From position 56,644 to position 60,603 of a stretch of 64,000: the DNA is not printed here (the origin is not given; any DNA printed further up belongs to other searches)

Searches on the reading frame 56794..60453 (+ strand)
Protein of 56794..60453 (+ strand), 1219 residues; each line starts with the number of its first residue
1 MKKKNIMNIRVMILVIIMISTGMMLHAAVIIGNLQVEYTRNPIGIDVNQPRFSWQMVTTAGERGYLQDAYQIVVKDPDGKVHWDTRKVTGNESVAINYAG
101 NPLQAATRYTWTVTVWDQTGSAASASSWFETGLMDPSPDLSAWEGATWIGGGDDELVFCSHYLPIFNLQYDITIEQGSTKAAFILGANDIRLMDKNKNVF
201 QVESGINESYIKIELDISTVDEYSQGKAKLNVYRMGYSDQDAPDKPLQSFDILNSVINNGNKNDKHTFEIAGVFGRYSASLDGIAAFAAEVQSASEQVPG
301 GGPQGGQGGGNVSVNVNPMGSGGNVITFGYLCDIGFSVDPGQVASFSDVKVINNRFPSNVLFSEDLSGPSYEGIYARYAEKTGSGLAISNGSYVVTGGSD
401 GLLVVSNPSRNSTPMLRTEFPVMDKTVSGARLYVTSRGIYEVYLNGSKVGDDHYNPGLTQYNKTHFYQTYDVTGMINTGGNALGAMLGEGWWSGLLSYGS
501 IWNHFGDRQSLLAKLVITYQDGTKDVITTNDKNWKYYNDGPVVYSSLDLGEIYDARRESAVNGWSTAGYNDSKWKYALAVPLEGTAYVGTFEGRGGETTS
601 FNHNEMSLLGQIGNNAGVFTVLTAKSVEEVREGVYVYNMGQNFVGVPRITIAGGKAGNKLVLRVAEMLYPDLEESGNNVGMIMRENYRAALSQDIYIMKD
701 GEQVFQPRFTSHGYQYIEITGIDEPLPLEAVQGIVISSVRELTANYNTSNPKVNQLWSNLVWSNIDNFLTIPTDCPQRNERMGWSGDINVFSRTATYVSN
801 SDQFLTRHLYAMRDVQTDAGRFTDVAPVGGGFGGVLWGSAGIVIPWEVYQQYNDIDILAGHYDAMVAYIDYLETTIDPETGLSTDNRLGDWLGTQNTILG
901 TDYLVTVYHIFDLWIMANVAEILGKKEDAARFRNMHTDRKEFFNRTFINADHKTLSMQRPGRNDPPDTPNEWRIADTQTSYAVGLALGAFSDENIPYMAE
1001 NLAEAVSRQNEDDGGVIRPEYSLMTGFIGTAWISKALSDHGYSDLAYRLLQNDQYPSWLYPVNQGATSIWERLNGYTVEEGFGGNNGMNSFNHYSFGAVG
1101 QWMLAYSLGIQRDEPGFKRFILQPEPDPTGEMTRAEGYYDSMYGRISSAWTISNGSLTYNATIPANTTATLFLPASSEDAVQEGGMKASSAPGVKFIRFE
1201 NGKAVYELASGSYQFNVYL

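Call 24: search_protein_families(library=pfam, proteins=[window:56794-60453:+], max_evalue=0.00001)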
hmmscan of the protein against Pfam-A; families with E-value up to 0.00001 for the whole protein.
window:56794-60453:+ (1219 aa): 5 families
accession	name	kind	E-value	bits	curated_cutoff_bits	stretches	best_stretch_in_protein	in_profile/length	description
PF17389.8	Bac_rhamnosid6H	-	2.8e-88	296.9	24.5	1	743-1105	3-337/339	Bacterial alpha-L-rhamnosidase 6 hairpin glycosidase domain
PF08531.16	Bac_rhamnosid_N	-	1.7e-43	148.8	25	1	425-581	1-154/172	Alpha-L-rhamnosidase N-terminal domain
PF25788.1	Ig_Rha78A_N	-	2.2e-34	118.3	27.4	1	32-135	2-105/105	Rha78A-like, N-terminal immunoglobulin domain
PF17390.7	Bac_rhamnosid_C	-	1.6e-20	73.2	22.1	1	1109-1184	1-74/78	Bacterial alpha-L-rhamnosidase C-terminal domain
PF05592.18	Bac_rhamnosid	-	9.6e-19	67.6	22.2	1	629-736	2-101/102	Bacterial alpha-L-rhamnosidase concanavalin-like domain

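Call 70: search_protein_families(library=ncbifam, proteins=[window:56794-60453:+], max_evalue=0.00001)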
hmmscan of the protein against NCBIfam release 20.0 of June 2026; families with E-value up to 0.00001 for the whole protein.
window:56794-60453:+ (1219 aa): 2 families
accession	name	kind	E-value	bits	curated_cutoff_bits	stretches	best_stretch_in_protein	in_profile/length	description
NF041573.1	rhamnosid_Stmyc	equivalog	1.1e-199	665.7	1720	2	408-1216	296-1027/1028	alpha-L-rhamnosidase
NF041572.1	rhamnosid_Flavobac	equivalog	1.3e-89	301.5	1800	3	622-1216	365-942/946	alpha-L-rhamnosidase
